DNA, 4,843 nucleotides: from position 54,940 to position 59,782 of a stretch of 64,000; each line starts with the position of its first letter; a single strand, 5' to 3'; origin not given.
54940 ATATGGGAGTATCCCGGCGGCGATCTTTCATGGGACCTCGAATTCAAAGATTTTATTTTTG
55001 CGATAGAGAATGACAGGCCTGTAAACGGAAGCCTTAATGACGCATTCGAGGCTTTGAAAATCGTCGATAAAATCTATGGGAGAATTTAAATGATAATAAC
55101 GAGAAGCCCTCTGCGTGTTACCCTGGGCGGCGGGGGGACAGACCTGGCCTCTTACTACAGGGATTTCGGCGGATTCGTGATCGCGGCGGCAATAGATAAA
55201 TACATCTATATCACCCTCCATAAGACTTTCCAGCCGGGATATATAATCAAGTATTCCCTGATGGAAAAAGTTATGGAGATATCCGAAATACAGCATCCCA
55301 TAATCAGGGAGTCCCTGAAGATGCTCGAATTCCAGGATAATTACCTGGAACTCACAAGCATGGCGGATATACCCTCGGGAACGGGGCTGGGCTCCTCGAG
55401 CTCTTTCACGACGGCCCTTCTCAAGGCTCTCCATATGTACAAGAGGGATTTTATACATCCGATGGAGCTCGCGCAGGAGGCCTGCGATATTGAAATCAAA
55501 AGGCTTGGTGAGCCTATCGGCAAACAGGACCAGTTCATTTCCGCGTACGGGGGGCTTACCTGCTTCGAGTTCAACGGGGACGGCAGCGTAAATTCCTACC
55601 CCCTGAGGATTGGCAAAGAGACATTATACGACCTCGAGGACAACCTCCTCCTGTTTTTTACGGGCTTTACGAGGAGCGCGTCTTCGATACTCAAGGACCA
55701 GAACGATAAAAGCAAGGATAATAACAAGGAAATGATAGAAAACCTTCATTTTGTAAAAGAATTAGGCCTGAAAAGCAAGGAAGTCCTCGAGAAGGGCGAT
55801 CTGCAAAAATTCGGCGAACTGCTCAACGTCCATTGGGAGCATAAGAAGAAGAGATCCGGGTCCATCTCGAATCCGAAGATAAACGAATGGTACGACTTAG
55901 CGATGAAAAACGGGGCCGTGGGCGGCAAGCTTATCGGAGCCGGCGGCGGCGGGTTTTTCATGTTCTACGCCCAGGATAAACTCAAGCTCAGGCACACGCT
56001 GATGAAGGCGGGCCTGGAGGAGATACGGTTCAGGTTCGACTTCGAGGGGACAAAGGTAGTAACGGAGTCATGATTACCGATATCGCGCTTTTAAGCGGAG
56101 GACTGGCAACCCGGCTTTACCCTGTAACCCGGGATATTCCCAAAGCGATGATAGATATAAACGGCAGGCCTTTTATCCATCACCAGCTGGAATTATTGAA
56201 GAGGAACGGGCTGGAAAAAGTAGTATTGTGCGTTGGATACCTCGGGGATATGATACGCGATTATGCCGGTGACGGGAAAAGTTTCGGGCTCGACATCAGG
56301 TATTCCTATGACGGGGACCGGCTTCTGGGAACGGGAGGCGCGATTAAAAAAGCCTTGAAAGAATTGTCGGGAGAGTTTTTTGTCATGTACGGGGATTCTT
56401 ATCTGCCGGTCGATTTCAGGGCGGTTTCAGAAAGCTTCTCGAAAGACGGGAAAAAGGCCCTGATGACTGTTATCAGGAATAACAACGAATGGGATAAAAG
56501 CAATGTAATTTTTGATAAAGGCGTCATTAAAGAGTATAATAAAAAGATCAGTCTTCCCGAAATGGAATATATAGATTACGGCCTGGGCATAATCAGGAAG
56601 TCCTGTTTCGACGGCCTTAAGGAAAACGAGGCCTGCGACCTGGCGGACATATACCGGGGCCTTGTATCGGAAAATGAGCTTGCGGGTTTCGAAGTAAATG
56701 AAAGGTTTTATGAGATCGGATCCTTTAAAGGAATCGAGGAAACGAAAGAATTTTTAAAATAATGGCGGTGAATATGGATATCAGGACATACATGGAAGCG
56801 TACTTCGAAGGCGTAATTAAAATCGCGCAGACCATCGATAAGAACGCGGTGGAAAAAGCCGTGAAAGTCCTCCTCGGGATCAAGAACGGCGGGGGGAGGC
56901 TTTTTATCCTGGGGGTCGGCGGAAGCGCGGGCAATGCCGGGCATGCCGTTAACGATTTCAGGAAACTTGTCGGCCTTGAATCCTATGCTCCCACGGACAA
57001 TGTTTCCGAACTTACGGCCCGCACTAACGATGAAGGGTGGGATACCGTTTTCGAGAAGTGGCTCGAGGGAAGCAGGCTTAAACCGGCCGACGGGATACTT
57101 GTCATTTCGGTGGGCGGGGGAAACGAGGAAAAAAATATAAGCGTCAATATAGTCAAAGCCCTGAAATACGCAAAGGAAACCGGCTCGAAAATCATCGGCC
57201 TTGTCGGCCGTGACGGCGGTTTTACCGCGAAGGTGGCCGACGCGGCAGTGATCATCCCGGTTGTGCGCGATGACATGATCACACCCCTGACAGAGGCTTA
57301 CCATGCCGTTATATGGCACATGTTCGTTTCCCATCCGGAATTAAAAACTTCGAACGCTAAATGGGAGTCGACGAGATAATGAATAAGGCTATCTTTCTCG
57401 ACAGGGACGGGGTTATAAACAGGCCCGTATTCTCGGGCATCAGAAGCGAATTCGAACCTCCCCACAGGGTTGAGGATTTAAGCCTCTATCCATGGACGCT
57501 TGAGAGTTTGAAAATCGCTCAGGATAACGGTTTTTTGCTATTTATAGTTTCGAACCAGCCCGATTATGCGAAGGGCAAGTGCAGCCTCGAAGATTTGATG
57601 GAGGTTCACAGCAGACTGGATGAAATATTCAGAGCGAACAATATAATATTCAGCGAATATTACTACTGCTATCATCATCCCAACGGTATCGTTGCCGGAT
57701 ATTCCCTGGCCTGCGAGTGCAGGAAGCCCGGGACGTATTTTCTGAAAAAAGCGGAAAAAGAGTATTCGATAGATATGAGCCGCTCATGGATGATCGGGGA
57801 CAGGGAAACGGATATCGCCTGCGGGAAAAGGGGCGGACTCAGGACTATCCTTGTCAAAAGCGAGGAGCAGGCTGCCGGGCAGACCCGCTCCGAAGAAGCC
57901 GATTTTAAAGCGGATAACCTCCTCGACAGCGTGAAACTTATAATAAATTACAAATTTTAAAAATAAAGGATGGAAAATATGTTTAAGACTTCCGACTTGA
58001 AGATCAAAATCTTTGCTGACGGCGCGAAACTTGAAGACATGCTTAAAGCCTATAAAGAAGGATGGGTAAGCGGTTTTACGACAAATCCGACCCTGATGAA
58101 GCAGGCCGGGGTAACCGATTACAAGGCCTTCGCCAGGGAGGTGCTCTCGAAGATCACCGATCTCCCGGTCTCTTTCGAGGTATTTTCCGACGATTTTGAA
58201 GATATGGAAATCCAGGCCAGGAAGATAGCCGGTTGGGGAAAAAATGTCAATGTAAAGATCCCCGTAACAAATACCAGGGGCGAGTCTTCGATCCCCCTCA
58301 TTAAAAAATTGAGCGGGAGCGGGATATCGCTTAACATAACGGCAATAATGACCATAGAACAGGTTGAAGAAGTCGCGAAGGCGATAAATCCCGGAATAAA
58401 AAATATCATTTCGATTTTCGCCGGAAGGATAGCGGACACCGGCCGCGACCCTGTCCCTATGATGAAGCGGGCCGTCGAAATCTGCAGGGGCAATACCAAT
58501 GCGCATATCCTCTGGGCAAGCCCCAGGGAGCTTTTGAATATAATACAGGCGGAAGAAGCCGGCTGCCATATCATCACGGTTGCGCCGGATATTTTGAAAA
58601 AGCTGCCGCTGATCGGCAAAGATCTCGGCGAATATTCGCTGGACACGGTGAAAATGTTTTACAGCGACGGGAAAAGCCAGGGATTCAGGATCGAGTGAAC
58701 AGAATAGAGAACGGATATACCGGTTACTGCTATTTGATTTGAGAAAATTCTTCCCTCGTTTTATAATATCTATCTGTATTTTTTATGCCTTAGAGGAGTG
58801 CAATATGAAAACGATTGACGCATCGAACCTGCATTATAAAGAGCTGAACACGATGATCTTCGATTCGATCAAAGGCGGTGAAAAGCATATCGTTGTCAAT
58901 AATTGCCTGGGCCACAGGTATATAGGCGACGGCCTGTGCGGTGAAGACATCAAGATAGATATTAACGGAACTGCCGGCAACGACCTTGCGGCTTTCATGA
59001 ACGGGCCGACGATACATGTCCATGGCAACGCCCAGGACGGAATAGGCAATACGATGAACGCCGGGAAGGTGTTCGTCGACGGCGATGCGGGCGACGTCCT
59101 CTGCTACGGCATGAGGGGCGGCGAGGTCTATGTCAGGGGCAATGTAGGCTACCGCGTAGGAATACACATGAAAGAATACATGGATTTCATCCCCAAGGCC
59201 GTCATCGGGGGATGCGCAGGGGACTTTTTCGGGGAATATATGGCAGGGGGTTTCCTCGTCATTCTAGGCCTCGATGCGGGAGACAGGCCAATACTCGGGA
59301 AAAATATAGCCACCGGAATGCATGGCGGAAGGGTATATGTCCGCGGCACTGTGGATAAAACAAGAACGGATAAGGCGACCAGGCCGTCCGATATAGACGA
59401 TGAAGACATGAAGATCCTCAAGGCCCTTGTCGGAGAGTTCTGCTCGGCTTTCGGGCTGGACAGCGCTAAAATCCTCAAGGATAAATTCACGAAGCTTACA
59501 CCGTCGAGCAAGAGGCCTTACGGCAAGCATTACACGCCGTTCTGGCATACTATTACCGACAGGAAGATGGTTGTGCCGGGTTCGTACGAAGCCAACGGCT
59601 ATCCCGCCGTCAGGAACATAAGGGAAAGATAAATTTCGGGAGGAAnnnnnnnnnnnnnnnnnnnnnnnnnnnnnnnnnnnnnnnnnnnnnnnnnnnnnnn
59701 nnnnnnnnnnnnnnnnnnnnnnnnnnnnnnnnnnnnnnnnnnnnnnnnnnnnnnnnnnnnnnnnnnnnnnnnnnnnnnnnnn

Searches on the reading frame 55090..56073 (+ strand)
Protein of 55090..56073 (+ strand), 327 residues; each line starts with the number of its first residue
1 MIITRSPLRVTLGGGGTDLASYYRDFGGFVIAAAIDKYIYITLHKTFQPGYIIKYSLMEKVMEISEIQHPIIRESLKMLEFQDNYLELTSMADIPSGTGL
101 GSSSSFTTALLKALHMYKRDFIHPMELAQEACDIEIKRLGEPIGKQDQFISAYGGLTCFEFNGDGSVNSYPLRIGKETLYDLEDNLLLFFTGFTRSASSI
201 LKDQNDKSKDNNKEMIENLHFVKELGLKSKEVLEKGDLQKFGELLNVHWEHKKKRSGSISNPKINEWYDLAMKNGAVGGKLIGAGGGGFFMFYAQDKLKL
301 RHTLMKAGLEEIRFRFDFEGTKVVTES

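Call 9: search_protein_families(library=pfam, proteins=[window:55090-56073:+], max_evalue=0.001)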
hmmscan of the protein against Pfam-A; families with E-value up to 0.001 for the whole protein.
window:55090-56073:+ (327 aa): 2 families
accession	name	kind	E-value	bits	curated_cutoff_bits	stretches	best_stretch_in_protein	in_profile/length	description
PF00288.32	GHMP_kinases_N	-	2.9e-12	47.1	22.3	1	84-155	16-87/87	GHMP kinases N terminal domain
PF08544.19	GHMP_kinases_C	-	1.3e-10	42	21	1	231-295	3-67/85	GHMP kinases C terminal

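Call 43: search_protein_families(library=ncbifam, proteins=[window:55090-56073:+], max_evalue=0.00001)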
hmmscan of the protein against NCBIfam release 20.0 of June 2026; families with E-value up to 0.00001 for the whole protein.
window:55090-56073:+ (327 aa): 10 families
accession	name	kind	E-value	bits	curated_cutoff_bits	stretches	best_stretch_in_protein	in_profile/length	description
NF049969.1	GlMnHpPKinHddA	equivalog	4.2e-56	190.8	600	1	2-322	3-334/338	D-glycero-D-manno-heptose 7-phosphate kinase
NF009948.0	PRK13412.1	equivalog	4.5e-28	97.4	721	1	85-296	726-937/974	bifunctional fucokinase/fucose-1-phosphate guanylyltransferase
TIGR00549.1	mevalon_kin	equivalog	2.5e-25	89.5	163.05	1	29-291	18-274/276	mevalonate kinase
NF003036.0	PRK03926.1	equivalog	3.4e-16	59.2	403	1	28-297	22-271/302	mevalonate kinase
NF003006.0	PRK03817.1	equivalog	6.4e-16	58.3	443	1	2-154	2-156/352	galactokinase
TIGR00131.1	gal_kin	equivalog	2.4e-11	43.2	226.65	0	86-154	111-179/388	galactokinase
NF003705.0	PRK05322.1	equivalog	5.9e-09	35.1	385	0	219-289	272-344/388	galactokinase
NF003472.0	PRK05101.1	equivalog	1.9e-08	33.7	499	1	5-154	24-181/382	galactokinase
NF001816.0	PRK00555.1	equivalog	9e-08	31.5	509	0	90-154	96-160/363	galactokinase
NF040957.1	Arch_PMK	equivalog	1.5e-07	31.3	500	1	20-317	12-310/316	phosphomevalonate kinase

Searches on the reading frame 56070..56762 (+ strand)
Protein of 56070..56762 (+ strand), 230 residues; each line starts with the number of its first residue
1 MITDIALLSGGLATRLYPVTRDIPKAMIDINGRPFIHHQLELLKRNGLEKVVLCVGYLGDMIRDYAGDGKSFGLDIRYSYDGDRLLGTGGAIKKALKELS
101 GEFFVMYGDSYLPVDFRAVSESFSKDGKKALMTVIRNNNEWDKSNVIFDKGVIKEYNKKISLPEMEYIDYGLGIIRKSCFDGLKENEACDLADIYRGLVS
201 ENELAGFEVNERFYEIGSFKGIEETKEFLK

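Call 9: search_protein_families(library=pfam, proteins=[window:56070-56762:+], max_evalue=0.001)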
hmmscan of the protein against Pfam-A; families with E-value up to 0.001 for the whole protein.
window:56070-56762:+ (230 aa): 2 families
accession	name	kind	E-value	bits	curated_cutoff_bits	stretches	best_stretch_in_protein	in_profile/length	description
PF00483.29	NTP_transferase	-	1.6e-16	61.1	21.2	1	7-140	4-141/245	Nucleotidyl transferase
PF12804.13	NTP_transf_3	-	4.6e-10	40.3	27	1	6-138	2-126/160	MobA-like NTP transferase domain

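Call 43: search_protein_families(library=ncbifam, proteins=[window:56070-56762:+], max_evalue=0.00001)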
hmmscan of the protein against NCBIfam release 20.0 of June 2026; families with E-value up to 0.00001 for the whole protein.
window:56070-56762:+ (230 aa): 15 families
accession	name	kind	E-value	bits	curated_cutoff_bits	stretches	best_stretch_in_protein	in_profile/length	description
NF045761.1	NAMPUrTaseMurU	equivalog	3.1e-33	115.5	250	1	7-225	5-223/226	N-acetylmuramate alpha-1-phosphate uridylyltransferase MurU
NF049965.1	GlMnHpPGnyltfHddC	equivalog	4.6e-29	101.6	300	1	6-194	4-186/221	D-glycero-D-manno-heptose 1-phosphate guanosyltransferase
TIGR03992.1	Arch_glmU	subfamily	1.7e-26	93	292.1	1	7-218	5-216/393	bifunctional sugar-1-phosphate nucleotidylyltransferase/acetyltransferase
NF052502.1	man1P_GTase_Rv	exception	2.2e-25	89.3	440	1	4-190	2-189/352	mannose-1-phosphate guanylyltransferase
NF041313.1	UDPGP_AglF_Halo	equivalog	6.7e-20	71.5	400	1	7-185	5-184/234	UTP--glucose-1-phosphate uridylyltransferase AglF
TIGR02623.1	G1P_cyt_trans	equivalog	1.8e-18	67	300.25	1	6-66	4-64/255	glucose-1-phosphate cytidylyltransferase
TIGR01208.1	rmlA_long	equivalog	6.4e-17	61.5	320.25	1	7-139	4-137/353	glucose-1-phosphate thymidylyltransferase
NF045697.1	MurNAcPUrMurU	equivalog_domain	9.2e-15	54.7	370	1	7-217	2-216/229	N-acetylmuramate alpha-1-phosphate uridylyltransferase MurU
NF041173.1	Sug_nt_acttase_Thmprot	equivalog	3e-10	39.6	600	1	6-182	4-175/405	bifunctional sugar-1-phosphate nucleotidylyltransferase/acetyltransferase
TIGR01207.1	rmlA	equivalog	5.2e-09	35.6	360.65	1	7-80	4-78/286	glucose-1-phosphate thymidylyltransferase RfbA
NF010935.0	PRK14355.1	equivalog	2.2e-07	29.9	718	1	7-135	8-131/459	bifunctional UDP-N-acetylglucosamine diphosphorylase/glucosamine-1-phosphate N-acetyltransferase GlmU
TIGR01099.1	galU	equivalog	2.5e-07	30.6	326.8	1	9-65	8-64/261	UTP--glucose-1-phosphate uridylyltransferase GalU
NF012024.0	PRK15480.1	equivalog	9.1e-07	28.3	588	1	7-79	8-81/292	glucose-1-phosphate thymidylyltransferase RfbA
NF010933.0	PRK14353.1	equivalog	1.2e-06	27.4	505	1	7-120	10-118/453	bifunctional UDP-N-acetylglucosamine diphosphorylase/glucosamine-1-phosphate N-acetyltransferase GlmU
TIGR01173.1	glmU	equivalog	3.7e-06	26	366.85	1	4-112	2-104/452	bifunctional UDP-N-acetylglucosamine diphosphorylase/glucosamine-1-phosphate N-acetyltransferase GlmU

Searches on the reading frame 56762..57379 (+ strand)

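Call 11: search_protein_families(library=pfam, proteins=[window:56762-57379:+], max_evalue=0.001)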
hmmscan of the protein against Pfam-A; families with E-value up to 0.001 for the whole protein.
window:56762-57379:+ (205 aa): 2 families
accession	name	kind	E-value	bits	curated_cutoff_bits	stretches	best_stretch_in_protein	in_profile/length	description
PF13580.11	SIS_2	-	2.3e-10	41.1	27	1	14-149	2-138/138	SIS domain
PF01380.27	SIS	-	0.00055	20.2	25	0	129-188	68-129/131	SIS domain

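Call 43: search_protein_families(library=ncbifam, proteins=[window:56762-57379:+], max_evalue=0.00001)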
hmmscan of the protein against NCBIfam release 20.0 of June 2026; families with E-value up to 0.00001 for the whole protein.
window:56762-57379:+ (205 aa): 4 families
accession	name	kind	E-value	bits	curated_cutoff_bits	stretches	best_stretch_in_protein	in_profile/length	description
TIGR00441.1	gmhA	equivalog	4.5e-17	62.5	209.45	1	42-188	9-149/154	D-sedoheptulose 7-phosphate isomerase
NF010547.0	PRK13938.1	equivalog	2.3e-15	56.8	320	1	37-191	38-186/196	D-sedoheptulose 7-phosphate isomerase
NF010546.0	PRK13936.1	equivalog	6.1e-15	55.5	276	1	9-186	5-182/197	phosphoheptose isomerase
NF001628.0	PRK00414.1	equivalog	7.3e-13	48.6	265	1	28-169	28-166/192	D-sedoheptulose 7-phosphate isomerase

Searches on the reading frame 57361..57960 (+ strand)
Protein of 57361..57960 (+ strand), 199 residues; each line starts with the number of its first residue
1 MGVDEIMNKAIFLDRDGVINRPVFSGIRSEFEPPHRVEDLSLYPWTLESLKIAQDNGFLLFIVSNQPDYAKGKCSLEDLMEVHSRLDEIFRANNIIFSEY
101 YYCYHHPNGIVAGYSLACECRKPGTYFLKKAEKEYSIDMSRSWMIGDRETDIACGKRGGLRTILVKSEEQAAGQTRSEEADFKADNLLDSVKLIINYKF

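Call 11: search_protein_families(library=pfam, proteins=[window:57361-57960:+], max_evalue=0.001)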
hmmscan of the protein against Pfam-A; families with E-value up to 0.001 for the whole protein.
window:57361-57960:+ (199 aa): 3 families
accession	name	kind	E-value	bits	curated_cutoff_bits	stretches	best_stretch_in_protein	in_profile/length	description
PF13242.12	Hydrolase_like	-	6.1e-17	61.7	22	1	120-189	2-74/75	HAD-hyrolase-like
PF13419.12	HAD_2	-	3.5e-07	30.9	23.8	1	118-165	131-178/178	Haloacid dehalogenase-like hydrolase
PF00702.32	Hydrolase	-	2.5e-05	25.2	26.4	1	40-159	97-191/191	haloacid dehalogenase-like hydrolase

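Call 43: search_protein_families(library=ncbifam, proteins=[window:57361-57960:+], max_evalue=0.00001)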
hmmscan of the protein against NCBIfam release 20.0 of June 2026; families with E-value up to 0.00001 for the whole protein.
window:57361-57960:+ (199 aa): 12 families
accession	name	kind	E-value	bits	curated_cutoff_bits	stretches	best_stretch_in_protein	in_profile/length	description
TIGR01656.1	Histidinol-ppas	subfamily_domain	2.6e-32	111.8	84.15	1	9-165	1-146/149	histidinol-phosphate phosphatase domain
NF006506.0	PRK08942.1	equivalog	1.3e-30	106.3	178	1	7-194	2-177/182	D-glycero-beta-D-manno-heptose 1,7-bisphosphate 7-phosphatase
TIGR00213.1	GmhB_yaeD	subfamily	7.7e-28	97.3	149.6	1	8-189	1-173/176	D-glycero-beta-D-manno-heptose 1,7-bisphosphate 7-phosphatase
TIGR01662.1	HAD-SF-IIIA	subfamily_domain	6.3e-25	87.9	44.6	1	9-166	1-139/141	HAD-IIIA family hydrolase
NF050049.1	HBPPhtaseGmhB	domain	1e-22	80.7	250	1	8-173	3-151/171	D-glycero-alpha-D-manno-heptose-1,7-bisphosphate 7-phosphatase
NF005264.0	PRK06769.1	equivalog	1.8e-21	76.7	217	1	8-196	4-173/175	HAD-IIIA family hydrolase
NF003937.0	PRK05446.1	equivalog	7.6e-19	67.9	443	1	7-169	2-152/355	bifunctional histidinol-phosphatase/imidazoleglycerol-phosphate dehydratase HisB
TIGR01261.1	hisB_Nterm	equivalog_domain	7.4e-18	64.6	140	1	9-169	2-150/161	histidinol-phosphatase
TIGR01452.1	PGP_euk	subfamily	3.9e-09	36.3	201.95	1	121-185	201-270/279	phosphoglycolate/pyridoxal phosphate family phosphatase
TIGR01668.1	YqeG_hyp_ppase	hypoth_equivalog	4.7e-08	32.7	89.1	0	120-173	89-143/170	YqeG family HAD IIIA-type phosphatase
NF009695.0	PRK13222.1-2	equivalog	1e-06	28.4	225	0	110-194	140-222/226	phosphoglycolate phosphatase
NF009804.0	PRK13288.1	equivalog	8.9e-06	25.3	218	0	120-194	136-210/215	pyrophosphatase PpaX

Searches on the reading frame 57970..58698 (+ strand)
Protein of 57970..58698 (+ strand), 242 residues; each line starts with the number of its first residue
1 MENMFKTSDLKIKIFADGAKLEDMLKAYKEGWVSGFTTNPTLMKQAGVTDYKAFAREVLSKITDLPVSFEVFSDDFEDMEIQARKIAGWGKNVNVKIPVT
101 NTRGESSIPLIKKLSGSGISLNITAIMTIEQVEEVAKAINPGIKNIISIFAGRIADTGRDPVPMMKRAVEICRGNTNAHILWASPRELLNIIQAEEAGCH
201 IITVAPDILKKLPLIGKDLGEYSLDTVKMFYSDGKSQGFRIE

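Call 11: search_protein_families(library=pfam, proteins=[window:57970-58698:+], max_evalue=0.001)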
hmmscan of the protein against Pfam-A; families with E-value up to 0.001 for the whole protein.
window:57970-58698:+ (242 aa): 1 family
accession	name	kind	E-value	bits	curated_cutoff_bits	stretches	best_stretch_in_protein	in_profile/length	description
PF00923.25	TAL_FSA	-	3.1e-46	158.5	27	1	14-218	1-238/285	Transaldolase/Fructose-6-phosphate aldolase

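Call 43: search_protein_families(library=ncbifam, proteins=[window:57970-58698:+], max_evalue=0.00001)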
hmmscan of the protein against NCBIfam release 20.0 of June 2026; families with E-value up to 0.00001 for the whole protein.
window:57970-58698:+ (242 aa): 6 families
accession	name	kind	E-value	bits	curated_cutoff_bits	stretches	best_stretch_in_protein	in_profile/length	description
TIGR02134.1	transald_staph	equivalog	3.4e-110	367.3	281.95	1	8-241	2-235/236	transaldolase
TIGR00875.1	fsa_talC_mipB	equivalog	3e-24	85.6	245.95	1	13-212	2-192/213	fructose-6-phosphate aldolase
NF009299.0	PRK12656.1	equivalog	3.9e-16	59.2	214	1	17-213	6-200/222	fructose-6-phosphate aldolase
NF002881.0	PRK03343.1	subfamily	5e-08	32.4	367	1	91-145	136-186/370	transaldolase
NF003026.0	PRK03903.1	equivalog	1e-07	31.4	344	1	91-154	123-189/323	transaldolase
NF009296.0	PRK12653.1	subfamily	1.5e-07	31.4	306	1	33-211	22-193/220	fructose-6-phosphate aldolase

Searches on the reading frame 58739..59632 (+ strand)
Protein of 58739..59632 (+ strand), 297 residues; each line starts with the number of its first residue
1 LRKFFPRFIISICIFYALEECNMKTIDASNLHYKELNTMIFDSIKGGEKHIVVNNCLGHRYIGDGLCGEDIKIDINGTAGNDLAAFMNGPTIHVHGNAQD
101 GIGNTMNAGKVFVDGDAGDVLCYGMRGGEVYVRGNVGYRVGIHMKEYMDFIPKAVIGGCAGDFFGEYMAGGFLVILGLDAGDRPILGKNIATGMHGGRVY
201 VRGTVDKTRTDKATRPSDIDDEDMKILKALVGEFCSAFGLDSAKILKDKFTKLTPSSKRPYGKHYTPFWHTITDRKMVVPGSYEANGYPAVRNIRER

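Call 11: search_protein_families(library=pfam, proteins=[window:58739-59632:+], max_evalue=0.001)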
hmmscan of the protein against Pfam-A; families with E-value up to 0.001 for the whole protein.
window:58739-59632:+ (297 aa): 1 family
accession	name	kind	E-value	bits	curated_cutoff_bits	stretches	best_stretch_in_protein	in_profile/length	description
PF01493.24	GXGXG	-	8.7e-38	130.2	32.5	1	52-207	13-168/190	GXGXG motif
